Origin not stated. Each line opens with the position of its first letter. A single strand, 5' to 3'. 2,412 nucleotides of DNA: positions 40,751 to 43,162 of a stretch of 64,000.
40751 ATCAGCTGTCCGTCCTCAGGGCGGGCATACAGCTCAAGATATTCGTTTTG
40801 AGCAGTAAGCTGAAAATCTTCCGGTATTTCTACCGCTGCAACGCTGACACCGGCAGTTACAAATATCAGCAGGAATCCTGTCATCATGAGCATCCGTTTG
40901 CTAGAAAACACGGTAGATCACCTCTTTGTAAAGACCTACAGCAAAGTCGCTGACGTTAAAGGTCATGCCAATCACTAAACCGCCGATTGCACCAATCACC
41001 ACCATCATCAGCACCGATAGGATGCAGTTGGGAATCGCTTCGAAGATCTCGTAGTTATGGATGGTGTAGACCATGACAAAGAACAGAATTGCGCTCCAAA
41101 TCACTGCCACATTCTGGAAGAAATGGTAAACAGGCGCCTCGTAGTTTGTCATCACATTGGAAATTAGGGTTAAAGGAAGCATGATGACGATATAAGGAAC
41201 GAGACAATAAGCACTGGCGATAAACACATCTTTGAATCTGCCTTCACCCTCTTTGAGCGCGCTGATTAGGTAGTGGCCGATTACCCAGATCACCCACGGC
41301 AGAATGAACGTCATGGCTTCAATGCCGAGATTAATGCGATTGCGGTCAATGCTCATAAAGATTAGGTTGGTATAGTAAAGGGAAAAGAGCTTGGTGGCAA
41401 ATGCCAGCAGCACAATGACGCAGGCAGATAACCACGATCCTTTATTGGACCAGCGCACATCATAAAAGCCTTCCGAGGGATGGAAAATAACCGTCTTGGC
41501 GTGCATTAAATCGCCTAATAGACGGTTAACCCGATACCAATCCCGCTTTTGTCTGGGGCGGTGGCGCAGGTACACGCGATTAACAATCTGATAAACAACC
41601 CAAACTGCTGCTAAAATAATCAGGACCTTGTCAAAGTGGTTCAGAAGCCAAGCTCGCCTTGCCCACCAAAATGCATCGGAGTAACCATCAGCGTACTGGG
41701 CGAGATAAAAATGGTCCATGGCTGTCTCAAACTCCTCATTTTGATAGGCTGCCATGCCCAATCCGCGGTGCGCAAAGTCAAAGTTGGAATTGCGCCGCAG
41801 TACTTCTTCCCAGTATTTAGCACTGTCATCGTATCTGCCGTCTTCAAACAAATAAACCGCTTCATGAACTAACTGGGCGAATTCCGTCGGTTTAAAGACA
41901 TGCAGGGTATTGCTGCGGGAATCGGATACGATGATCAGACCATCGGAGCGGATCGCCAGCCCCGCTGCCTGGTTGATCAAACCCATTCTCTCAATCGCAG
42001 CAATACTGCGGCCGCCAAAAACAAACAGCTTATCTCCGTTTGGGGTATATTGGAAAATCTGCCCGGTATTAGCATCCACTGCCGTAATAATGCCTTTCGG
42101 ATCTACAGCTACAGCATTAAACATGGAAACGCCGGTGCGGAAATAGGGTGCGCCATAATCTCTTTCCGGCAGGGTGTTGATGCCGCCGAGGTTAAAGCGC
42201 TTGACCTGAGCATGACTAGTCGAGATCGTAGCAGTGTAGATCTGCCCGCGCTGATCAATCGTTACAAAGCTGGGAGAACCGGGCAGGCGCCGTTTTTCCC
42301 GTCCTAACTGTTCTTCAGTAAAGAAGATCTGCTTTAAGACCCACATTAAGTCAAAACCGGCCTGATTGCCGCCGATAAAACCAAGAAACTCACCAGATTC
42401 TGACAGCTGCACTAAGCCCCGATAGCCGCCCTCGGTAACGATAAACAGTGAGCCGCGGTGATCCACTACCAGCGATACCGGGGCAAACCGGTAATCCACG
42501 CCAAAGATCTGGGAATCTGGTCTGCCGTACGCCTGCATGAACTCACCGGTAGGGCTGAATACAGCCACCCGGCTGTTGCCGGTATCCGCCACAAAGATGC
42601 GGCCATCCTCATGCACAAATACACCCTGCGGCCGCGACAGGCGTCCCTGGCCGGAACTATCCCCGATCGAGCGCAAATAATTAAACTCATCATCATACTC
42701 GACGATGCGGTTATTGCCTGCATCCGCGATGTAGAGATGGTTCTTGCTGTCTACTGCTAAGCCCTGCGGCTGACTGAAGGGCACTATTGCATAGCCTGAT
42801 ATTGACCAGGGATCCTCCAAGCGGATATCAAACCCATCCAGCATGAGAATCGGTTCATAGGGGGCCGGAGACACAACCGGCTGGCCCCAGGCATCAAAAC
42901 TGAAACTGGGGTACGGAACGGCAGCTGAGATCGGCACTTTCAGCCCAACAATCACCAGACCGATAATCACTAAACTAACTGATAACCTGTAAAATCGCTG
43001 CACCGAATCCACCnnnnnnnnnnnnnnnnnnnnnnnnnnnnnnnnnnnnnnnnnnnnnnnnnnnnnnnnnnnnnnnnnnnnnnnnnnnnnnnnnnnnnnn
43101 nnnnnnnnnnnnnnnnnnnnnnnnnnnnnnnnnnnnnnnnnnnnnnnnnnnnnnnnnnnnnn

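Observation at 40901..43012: NHL beta-propeller fused to a Yip1-type 5-TM domain, encoded inside an ABC importer operon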

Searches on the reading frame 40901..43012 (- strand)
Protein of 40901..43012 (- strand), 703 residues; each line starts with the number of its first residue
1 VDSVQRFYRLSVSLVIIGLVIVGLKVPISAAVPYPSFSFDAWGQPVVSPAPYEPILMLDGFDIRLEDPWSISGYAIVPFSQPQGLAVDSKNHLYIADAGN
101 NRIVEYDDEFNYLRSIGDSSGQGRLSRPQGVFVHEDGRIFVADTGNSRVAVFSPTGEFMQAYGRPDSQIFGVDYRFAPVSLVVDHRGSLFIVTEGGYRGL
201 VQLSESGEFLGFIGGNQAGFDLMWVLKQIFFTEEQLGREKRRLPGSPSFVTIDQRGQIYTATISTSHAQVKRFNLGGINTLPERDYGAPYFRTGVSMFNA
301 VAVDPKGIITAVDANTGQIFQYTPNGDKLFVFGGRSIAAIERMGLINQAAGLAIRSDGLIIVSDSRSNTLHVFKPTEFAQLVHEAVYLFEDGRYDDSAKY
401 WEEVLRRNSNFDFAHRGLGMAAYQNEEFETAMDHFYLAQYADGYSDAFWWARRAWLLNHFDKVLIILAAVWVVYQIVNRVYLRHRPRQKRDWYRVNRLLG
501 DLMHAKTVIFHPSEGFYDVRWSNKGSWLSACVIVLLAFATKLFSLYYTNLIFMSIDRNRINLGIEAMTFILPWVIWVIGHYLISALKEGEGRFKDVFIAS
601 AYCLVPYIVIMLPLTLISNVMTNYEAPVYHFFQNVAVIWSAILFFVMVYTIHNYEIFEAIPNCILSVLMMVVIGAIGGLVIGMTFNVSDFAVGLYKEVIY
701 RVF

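Call 4: search_protein_families(library=pfam, proteins=[window:40901-43012:-], max_evalue=0.01)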
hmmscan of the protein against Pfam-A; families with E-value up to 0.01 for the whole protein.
window:40901-43012:- (703 aa): 8 families
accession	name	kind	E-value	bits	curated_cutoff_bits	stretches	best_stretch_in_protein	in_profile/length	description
PF01436.27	NHL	-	3.6e-25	87.1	20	2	79-105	1-27/28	NHL repeat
PF04893.22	Yip1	-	7.3e-14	52.4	28.6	1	507-673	2-169/173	Yip1 domain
PF08450.18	SGL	-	4.6e-08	33.4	26.3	1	83-165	137-223/246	SMP-30/Gluconolactonase/LRE-like region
PF13432.12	TPR_16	-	1.4e-06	29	32.7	1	385-444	4-63/65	Tetratricopeptide repeat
PF07719.23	TPR_2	-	9.9e-05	22.6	27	0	383-410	6-33/34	Tetratricopeptide repeat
PF17170.10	DUF5128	-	0.0009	19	22.9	0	134-161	51-78/321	6-bladed beta-propeller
PF00515.34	TPR_1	-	0.0015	18.7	27.8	0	414-436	3-25/34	Tetratricopeptide repeat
PF25021.1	TEN_NHL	-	0.002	17.6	27.1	0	80-105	142-167/357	Teneurin NHL domain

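Call 5: search_protein_families(library=ncbifam, proteins=[window:40901-43012:-], max_evalue=0.01)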
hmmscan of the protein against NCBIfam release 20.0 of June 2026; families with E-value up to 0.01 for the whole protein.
window:40901-43012:- (703 aa): 4 families
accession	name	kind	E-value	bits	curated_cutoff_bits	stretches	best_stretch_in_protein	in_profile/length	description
NF035926.1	scyF_NHL_VPEP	equivalog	7.3e-18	64.9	350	1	79-169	151-243/376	scytonemin biosynthesis PEP-CTERM protein ScyF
NF033206.1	ScyE_fam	subfamily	6.7e-07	29.1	80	0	79-108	139-167/333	ScyD/ScyE family protein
NF047780.1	LIC12708_fam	subfamily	8.7e-06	24.8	150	0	77-111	117-151/391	LIC_12708 family protein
TIGR02917.1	PEP_TPR_lipo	equivalog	0.00057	17.9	312.2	1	374-435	223-284/899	XrtA/PEP-CTERM system TPR-repeat protein PrsT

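Call 6: find_homologous_proteins(query=window:40901-43012:-)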
Query window:40901-43012:- (703 aa): 1088 proteins with E <= 0.001 among 8000 candidates; the best 120 are listed.
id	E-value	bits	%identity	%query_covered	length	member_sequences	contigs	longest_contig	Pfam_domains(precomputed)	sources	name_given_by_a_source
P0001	0.0e+0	1602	100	100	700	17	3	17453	PF04893.23,PF13432.13,PF01436.28,PF08450.19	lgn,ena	-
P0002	0.0e+0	1291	76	100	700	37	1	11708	PF04893.23,PF13432.13,PF01436.28,PF07719.24,PF08450.19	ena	-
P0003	0.0e+0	1282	77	100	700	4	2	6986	PF04893.23,PF17170.11,PF13432.13,PF01436.28,PF07719.24,PF08450.19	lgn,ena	-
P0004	0.0e+0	1278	76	100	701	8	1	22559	PF04893.23,PF13432.13,PF01436.28,PF07719.24,PF08450.19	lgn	-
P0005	0.0e+0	1235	74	100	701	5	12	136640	PF04893.23,PF13432.13,PF01436.28,PF08450.19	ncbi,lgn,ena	-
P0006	0.0e+0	1195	72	99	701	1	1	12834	PF04893.23,PF01436.28,PF08450.19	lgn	-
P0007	0.0e+0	1159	69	99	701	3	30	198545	PF04893.23,PF13432.13,PF01436.28,PF25021.2,PF08450.19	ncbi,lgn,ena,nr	ncbi:MAG: hypothetical protein GX208_06645 [Firmicutes bacterium]|nr:hypothetical protein [Bacillota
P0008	0.0e+0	1087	65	98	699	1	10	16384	PF04893.23,PF01436.28,PF08450.19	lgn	-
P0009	0.0e+0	1035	63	97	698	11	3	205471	PF04893.23,PF13432.13,PF01436.28,PF07719.24,PF08450.19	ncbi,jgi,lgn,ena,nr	ncbi:MAG: hypothetical protein GX205_09365 [Firmicutes bacterium]|nr:hypothetical protein [Bacillota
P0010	0.0e+0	1027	62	98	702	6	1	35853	PF04893.23,PF13432.13,PF01436.28,PF07719.24,PF08450.19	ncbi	-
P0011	2.4e-267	907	57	96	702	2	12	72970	PF04893.23,PF01436.28,PF08450.19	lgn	-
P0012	2.3e-137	477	36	95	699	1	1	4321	PF04893.23,PF01436.28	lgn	-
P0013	5.9e-131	456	35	99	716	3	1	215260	PF04893.23,PF01436.28,PF25021.2,PF08450.19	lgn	-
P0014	2.6e-127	444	35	98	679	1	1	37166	PF04893.23,PF01436.28,PF25021.2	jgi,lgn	jgi:sugar lactone lactonase YvrE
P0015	3.4e-127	444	36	96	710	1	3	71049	PF14559.13,PF04893.23,PF01436.28,PF06739.18,PF07719.24,PF08450.19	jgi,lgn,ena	jgi:Gluconolactonase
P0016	7.0e-127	443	35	97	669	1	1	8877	PF04893.23,PF01436.28,PF25021.2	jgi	jgi:sugar lactone lactonase YvrE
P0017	3.2e-124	434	33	96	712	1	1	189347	PF14559.13,PF04893.23,PF00515.35,PF13432.13,PF01436.28,PF07719.24,PF08450.19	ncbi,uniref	ncbi:YIP1 family protein [Paenibacillus sp. GYB003]|uniref:YIP1 family protein n=1 Tax=Paenibacillus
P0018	3.9e-124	434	35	99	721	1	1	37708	PF04893.23,PF01436.28,PF08450.19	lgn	-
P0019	2.2e-123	431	35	99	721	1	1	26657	PF04893.23,PF01436.28,PF08450.19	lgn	-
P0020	1.0e-122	429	34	98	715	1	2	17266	PF04893.23,PF13449.13,PF01436.28,PF08450.19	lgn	-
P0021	6.3e-122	426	32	99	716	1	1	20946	PF14559.13,PF04893.23,PF00515.35,PF01436.28,PF07719.24,PF08450.19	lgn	-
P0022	1.2e-120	422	34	96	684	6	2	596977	PF04893.23,PF17170.11,PF01436.28,PF25021.2,PF08450.19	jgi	jgi:DNA-binding beta-propeller fold protein YncE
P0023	7.6e-118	413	33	96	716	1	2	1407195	PF14559.13,PF04893.23,PF00515.35,PF01436.28,PF07719.24,PF08450.19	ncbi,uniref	ncbi:YIP1 family protein [Paenibacillus hodogayensis]|uniref:YIP1 family protein n=1 Tax=Paenibacill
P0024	3.0e-117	411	33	96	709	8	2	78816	PF14559.13,PF04893.23,PF13432.13,PF13428.13,PF01436.28,PF07719.24,PF08450.19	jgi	jgi:tetratricopeptide (TPR) repeat protein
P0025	3.8e-110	387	34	91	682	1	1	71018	PF04893.23,PF00515.35,PF01436.28,PF07719.24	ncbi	ncbi:YIP1 family protein [Caldicellulosiruptoraceae bacterium PP1]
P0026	5.5e-106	374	32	90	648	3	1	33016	PF04893.23,PF01436.28,PF08450.19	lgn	-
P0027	3.6e-105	371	31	98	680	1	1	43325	PF04893.23,PF01436.28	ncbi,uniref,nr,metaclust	ncbi:YIP1 family protein [Bacillus sp. JCM 19034]|uniref:YIP1 family protein n=1 Tax=Bacillus sp. JC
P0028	7.7e-104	367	31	98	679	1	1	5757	PF04893.23,PF01436.28,PF06739.18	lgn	-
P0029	3.2e-103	364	30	100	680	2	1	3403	PF04893.23,PF01436.28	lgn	-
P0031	8.5e-101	356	31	96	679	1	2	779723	PF04893.23,PF01436.28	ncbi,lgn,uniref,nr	ncbi:YIP1 family protein [Alkalihalobacillus trypoxylicola]|uniref:Yip1 domain-containing protein n=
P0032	3.1e-100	355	31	96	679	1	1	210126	PF04893.23,PF01436.28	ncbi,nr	ncbi:hypothetical protein BTS2_0988 [Bacillus sp. TS-2]|nr:hypothetical protein BTS2_0988 [Bacillus 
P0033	1.0e-99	353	30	99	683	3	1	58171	PF04893.23,PF17170.11,PF01436.28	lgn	-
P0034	5.8e-99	350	30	99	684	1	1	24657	PF04893.23,PF13414.13,PF13449.13,PF01436.28,PF08450.19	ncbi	-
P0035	2.1e-98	349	30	90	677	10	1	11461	PF04893.23,PF01436.28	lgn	-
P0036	4.2e-97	344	31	96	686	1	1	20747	PF04893.23,PF01436.28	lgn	-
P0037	4.9e-97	344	32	97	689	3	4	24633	PF04893.23,PF01436.28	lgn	-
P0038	5.2e-97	344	30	92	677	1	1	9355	PF04893.23,PF01436.28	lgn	-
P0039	3.4e-96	341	30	91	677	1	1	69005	PF04893.23,PF01436.28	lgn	-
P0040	8.5e-96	340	33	88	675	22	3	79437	PF04893.23,PF14517.13,PF01436.28,PF08450.19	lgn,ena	-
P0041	1.6e-94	336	30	99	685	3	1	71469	PF04893.23,PF01436.28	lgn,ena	-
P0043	2.7e-94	335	31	99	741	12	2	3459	PF04893.23,PF01436.28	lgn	-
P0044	2.8e-94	335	30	99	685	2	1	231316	PF04893.23,PF01436.28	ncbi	-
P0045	1.6e-93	332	30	99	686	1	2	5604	PF04893.23,PF01436.28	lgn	-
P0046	1.8e-93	332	29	99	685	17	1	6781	PF04893.23,PF01436.28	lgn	-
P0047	3.5e-92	328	28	100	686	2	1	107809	PF04893.23,PF01436.28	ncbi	-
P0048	8.8e-91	323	31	98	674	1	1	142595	PF04893.23,PF14517.13,PF01436.28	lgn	-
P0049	9.9e-90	320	30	96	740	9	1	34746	PF04893.23,PF13449.13,PF01436.28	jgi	-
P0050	1.3e-88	316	32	95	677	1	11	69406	PF04893.23,PF01436.28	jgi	jgi:DNA-binding beta-propeller fold protein YncE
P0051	1.4e-88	316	28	100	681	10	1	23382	PF04893.23,PF06977.18,PF01436.28,PF25021.2,PF08450.19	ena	-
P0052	1.4e-86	309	32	89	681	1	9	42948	PF04893.23,PF13432.13,PF01436.28,PF25021.2,PF06739.18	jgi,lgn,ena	-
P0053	2.3e-85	305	32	95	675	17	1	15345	PF04893.23,PF13432.13,PF01436.28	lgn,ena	-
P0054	3.2e-85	305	30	98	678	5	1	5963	PF04893.23,PF01436.28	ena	-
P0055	7.4e-85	304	32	88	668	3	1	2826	PF04893.23,PF01436.28,PF08450.19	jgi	jgi:hypothetical protein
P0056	4.7e-83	298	27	96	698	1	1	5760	PF04893.23,PF01436.28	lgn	-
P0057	5.5e-83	298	27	96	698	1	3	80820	PF04893.23,PF01436.28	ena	-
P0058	6.9e-83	297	27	96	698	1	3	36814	PF04893.23,PF01436.28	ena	-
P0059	6.9e-83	297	27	96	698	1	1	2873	PF04893.23,PF01436.28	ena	-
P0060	1.2e-82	296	27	96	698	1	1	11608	PF04893.23,PF01436.28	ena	-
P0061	2.5e-81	292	30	96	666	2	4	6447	PF04893.23,PF01436.28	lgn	-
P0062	2.6e-80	289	30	93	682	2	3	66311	PF04893.23,PF13414.13,PF01436.28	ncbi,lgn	-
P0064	7.4e-78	281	30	97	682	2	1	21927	PF04893.23,PF01436.28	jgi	jgi:tetratricopeptide (TPR) repeat protein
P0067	9.6e-77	277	30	97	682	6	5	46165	PF04893.23,PF13432.13,PF01436.28,PF07719.24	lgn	-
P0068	3.9e-76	275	29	98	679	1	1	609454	PF04893.23,PF13414.13,PF00515.35,PF13432.13,PF01436.28,PF07719.24,PF08450.19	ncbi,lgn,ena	-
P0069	1.4e-75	273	30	88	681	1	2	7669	PF04893.23,PF01436.28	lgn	-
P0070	2.0e-74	269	31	84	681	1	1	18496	PF04893.23,PF01436.28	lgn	-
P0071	1.0e-73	267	30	93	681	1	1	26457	PF04893.23,PF01436.28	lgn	-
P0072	1.3e-73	267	28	96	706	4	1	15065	PF04893.23,PF13432.13,PF01436.28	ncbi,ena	-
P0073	1.3e-73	267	31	84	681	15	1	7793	PF04893.23,PF01436.28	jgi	-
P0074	1.6e-73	266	31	84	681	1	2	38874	PF04893.23,PF01436.28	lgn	-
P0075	1.2e-72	263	28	88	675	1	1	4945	PF04893.23,PF13414.13,PF00515.35,PF13432.13,PF01436.28,PF07719.24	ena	-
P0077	6.0e-71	258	29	90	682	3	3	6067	PF04893.23,PF01436.28,PF07719.24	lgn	-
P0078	7.4e-70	254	30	84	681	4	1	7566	PF04893.23,PF01436.28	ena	-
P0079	2.9e-69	252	29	90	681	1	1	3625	PF04893.23,PF01436.28,PF07719.24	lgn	-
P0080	4.5e-68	248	27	96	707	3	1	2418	PF04893.23,PF13432.13,PF01436.28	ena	-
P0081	1.2e-67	247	27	92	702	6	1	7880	PF04893.23,PF01436.28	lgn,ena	-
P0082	4.7e-67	245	27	99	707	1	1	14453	PF04893.23,PF13432.13,PF01436.28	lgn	-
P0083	6.4e-64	235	27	95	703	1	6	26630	PF04893.23,PF01436.28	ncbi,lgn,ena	-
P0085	3.0e-63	232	26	75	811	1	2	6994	PF04893.23,PF01436.28,PF07719.24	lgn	-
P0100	2.9e-54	203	26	87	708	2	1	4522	PF04893.23,PF01436.28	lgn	-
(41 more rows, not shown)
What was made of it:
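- JGI names such as 'sugar lactone lactonase YvrE' appear in call 6.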

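Call 11: find_related_loci(query=A2, collection=genome_contigs, flank=10000)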
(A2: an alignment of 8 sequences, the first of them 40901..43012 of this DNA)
Query A2 (703 aa) in genome_contigs; peptide patterns used: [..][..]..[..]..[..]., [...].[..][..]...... (x = any residue, [..] = any of these).
600 stretches matched a pattern (row limit reached: there are more); 528 encode a relative of the query (tblastn E <= 1e-3); the best 80 are kept; 80 distinct loci.
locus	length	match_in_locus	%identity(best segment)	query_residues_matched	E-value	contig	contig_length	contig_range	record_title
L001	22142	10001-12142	35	9-701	1e-137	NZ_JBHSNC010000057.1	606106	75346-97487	Cohnella yongneupensis strain KACC 11768 platanus_K_default_57, whole genome shotgun sequence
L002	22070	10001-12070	36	27-701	1e-136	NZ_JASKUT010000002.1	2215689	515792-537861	Paenibacillus silviterrae strain UW52 contig.2.cir, whole genome shotgun sequence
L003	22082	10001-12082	37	29-701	1e-132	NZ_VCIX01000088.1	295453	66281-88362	Paenibacillus paridis strain py1325 scaffold5, whole genome shotgun sequence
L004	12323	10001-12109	34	14-701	1e-129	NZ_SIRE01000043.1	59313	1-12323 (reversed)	Paenibacillus thalictri strain N2SHLJ1 Scaffold42_1, whole genome shotgun sequence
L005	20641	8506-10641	34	16-701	7e-128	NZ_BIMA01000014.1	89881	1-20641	Paenibacillus koleovorans NBRC 103111 PKO02S_CON000014, whole genome shotgun sequence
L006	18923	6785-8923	34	1-698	2e-127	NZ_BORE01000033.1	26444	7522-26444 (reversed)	Bacillus sp. J14TS2 sequence033, whole genome shotgun sequence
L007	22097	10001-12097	37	17-701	6e-127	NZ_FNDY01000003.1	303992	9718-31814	Paenibacillus naphthalenovorans strain PR-N1, whole genome shotgun sequence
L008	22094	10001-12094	35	11-698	3e-126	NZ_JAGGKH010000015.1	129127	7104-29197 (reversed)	Lederbergia galactosidilytica strain DSM 15595 Ga0454111_15, whole genome shotgun sequence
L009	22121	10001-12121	35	11-701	3e-125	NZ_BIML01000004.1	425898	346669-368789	Paenibacillus xylaniclasticus strain NBRC 106381 PXY01_CON00310, whole genome shotgun sequence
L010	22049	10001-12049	34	30-701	2e-128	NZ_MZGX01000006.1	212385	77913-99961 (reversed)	Ruminiclostridium hungatei strain DSM 14427 CLHUN_contig000006, whole genome shotgun sequence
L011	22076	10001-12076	33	1-701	2e-122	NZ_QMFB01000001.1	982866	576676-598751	Paenibacillus contaminans strain CKOBP-6 scaffold1, whole genome shotgun sequence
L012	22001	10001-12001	31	33-701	3e-104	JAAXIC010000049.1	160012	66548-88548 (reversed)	MAG: Chloroflexota bacterium isolate Plut_88905 unfiltered_Plut_88905_genomic_contig_609045, whole genome shotgun sequen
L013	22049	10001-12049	30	9-702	2e-100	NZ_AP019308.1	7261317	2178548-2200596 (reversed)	Paenibacillus baekrokdamisoli strain KCTC 33723 chromosome, complete genome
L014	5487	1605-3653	32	36-702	3e-99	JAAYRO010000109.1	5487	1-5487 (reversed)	MAG: Bacillota bacterium isolate AS23ysBPME_205 93702_AS23, whole genome shotgun sequence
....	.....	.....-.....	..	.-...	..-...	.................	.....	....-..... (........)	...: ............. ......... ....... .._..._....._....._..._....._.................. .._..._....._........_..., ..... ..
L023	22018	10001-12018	38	28-702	9e-106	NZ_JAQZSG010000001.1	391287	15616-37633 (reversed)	Paenibacillus thermotolerans strain YIM B05602 Scaffold1, whole genome shotgun sequence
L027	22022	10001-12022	24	29-701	4e-71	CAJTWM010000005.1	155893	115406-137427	MAG TPA_asm: uncultured Lachnospiraceae bacterium isolate MGBC114950 genome assembly, contig: MGBC114950.5, whole genome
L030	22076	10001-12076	36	26-701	4e-131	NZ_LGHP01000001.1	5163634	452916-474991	Bacillus sp. FJAT-28004 scaffold_0, whole genome shotgun sequence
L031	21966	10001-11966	32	34-700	3e-85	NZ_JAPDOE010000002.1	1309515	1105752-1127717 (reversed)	Paenibacillus sp. LS1 LS1_assembly_unicycler_contig_2, whole genome shotgun sequence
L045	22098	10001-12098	27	5-702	1e-61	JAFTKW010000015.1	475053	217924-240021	MAG: Lachnospiraceae bacterium isolate RGIG3911 Roe_deer_Cecum-2__c1520, whole genome shotgun sequence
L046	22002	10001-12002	27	11-654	4e-63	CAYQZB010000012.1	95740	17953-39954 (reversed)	MAG TPA_asm: uncultured Lachnospiraceae bacterium isolate SRP199465_co1_697 genome assembly, contig: NODE_326_length_957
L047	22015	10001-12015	26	31-701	4e-59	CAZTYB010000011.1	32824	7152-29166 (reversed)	MAG TPA_asm: uncultured Oscillospiraceae bacterium isolate SRP225648_co1_456 genome assembly, contig: NODE_2718_length_3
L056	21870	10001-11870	27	29-654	2e-59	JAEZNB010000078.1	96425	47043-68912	MAG: Bacillota bacterium isolate OH_CFB_136 k127_1609514, whole genome shotgun sequence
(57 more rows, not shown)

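Call 20: search_solved_structures(query=window:40901-43012:-, max_evalue=0.1)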
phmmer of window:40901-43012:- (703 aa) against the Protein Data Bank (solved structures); distinct sequences matched with E-value up to 0.1: 59.
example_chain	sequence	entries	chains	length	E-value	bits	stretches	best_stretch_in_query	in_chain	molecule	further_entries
8j72_A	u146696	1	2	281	9.9e-39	136.3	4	78-164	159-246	E3 ubiquitin-protein ligase TRIM71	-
7qrx_A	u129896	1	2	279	8.9e-38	133.2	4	78-164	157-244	E3 ubiquitin-protein ligase TRIM71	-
9jur_A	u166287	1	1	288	1.1e-37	132.9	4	78-164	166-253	E3 ubiquitin-protein ligase TRIM71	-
6fpt_A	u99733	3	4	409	4.8e-36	127.5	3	78-164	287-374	E3 ubiquitin-protein ligase TRIM71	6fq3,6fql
3wwa_A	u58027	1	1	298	2.1e-35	125.3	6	79-152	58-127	Pizza7H protein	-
7zq2_A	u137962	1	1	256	2.6e-32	115.1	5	79-152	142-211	Pizza6-RSH-TSH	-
6qsd_A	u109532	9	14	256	6e-31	110.6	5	79-152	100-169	Pizza6S | Pizza6-S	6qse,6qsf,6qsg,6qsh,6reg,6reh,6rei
6rej_A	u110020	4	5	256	6.7e-31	110.5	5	79-152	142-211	Pizza6-SH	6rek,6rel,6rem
3ww9_A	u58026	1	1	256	1.5e-30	109.3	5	79-152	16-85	pizza6 protein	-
6f0t_A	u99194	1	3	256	2.4e-30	108.6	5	79-152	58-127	Pizza6-SFW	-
6d69_A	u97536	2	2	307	5.5e-30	107.4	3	78-164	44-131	NHL Repeat Region of D. melanogaster Thin | Thin, isoform D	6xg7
6f0q_A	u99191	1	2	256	1.1e-28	103.1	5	79-152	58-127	Pizza6-AYW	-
6i37_A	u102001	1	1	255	1.3e-28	102.9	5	79-152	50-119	nv1Pizza6-AYW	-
6i38_A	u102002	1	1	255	2.1e-28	102.2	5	79-152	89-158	nv2Pizza6-AYW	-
6f0s_A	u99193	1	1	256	3.2e-26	95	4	79-152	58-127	Pizza6-SYW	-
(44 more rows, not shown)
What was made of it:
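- The PknD NHL sensor domain is among the sequence matches (call 20).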
